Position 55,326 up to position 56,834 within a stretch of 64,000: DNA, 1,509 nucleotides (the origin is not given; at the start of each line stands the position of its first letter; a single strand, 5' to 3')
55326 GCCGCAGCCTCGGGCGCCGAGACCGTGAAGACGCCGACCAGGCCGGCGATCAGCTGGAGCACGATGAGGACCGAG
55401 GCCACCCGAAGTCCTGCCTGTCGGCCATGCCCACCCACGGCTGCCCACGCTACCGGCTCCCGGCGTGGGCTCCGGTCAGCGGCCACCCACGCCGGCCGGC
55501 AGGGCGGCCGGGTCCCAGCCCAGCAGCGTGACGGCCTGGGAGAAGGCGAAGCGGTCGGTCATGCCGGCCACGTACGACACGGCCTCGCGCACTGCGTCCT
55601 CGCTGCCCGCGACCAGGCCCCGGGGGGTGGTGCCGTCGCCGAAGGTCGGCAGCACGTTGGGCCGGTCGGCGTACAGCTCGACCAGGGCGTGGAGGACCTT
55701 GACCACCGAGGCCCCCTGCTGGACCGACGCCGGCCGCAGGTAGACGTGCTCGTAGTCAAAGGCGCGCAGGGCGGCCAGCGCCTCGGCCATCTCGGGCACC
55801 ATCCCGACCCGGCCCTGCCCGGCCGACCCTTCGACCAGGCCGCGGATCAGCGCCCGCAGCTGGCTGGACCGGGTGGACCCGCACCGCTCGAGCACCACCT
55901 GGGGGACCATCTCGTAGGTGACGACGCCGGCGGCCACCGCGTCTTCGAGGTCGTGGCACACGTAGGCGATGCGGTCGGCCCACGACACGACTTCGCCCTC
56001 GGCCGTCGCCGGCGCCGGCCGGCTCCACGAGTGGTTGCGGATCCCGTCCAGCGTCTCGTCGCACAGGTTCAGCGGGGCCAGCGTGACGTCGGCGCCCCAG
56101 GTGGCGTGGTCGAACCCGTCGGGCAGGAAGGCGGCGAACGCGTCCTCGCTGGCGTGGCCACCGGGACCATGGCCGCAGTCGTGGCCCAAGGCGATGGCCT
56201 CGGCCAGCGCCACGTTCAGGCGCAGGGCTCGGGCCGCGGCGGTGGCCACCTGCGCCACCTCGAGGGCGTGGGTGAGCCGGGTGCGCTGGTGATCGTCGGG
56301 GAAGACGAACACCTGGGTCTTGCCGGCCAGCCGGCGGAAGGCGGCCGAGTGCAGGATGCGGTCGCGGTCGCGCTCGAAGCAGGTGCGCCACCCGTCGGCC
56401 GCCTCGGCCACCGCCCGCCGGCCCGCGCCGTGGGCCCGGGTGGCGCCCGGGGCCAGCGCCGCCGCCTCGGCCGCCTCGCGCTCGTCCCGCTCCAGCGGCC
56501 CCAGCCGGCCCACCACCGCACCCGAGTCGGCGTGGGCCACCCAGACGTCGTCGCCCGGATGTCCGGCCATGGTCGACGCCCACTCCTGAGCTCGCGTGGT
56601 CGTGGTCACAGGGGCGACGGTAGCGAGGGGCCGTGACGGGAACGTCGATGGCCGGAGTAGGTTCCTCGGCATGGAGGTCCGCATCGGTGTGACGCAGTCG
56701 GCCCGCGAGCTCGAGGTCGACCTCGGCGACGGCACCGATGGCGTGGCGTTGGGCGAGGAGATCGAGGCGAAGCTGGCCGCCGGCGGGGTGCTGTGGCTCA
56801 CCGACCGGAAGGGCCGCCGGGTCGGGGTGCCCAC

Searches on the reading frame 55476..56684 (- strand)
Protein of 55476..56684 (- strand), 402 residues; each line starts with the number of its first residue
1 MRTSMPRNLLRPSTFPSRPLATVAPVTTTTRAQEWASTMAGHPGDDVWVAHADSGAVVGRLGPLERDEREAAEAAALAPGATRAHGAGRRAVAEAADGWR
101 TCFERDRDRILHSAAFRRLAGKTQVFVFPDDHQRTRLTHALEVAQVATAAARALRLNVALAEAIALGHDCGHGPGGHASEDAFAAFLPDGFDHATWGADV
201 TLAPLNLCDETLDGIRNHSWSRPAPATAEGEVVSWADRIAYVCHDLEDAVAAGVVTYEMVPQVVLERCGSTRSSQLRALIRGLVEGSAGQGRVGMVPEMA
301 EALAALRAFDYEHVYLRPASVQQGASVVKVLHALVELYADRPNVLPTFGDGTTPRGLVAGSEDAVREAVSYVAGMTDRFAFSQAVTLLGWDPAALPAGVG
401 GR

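Call 38: search_protein_families(library=pfam, proteins=[window:55476-56684:-], max_evalue=0.001)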
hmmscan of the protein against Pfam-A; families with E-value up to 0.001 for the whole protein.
window:55476-56684:- (402 aa): 2 families
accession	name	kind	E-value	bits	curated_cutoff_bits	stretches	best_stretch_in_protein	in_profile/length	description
PF13286.11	HD_assoc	-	4.6e-12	46.7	22.2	1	294-382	2-87/91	Phosphohydrolase-associated domain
PF01966.28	HD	-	7.8e-12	45.9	22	1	136-240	1-114/116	HD domain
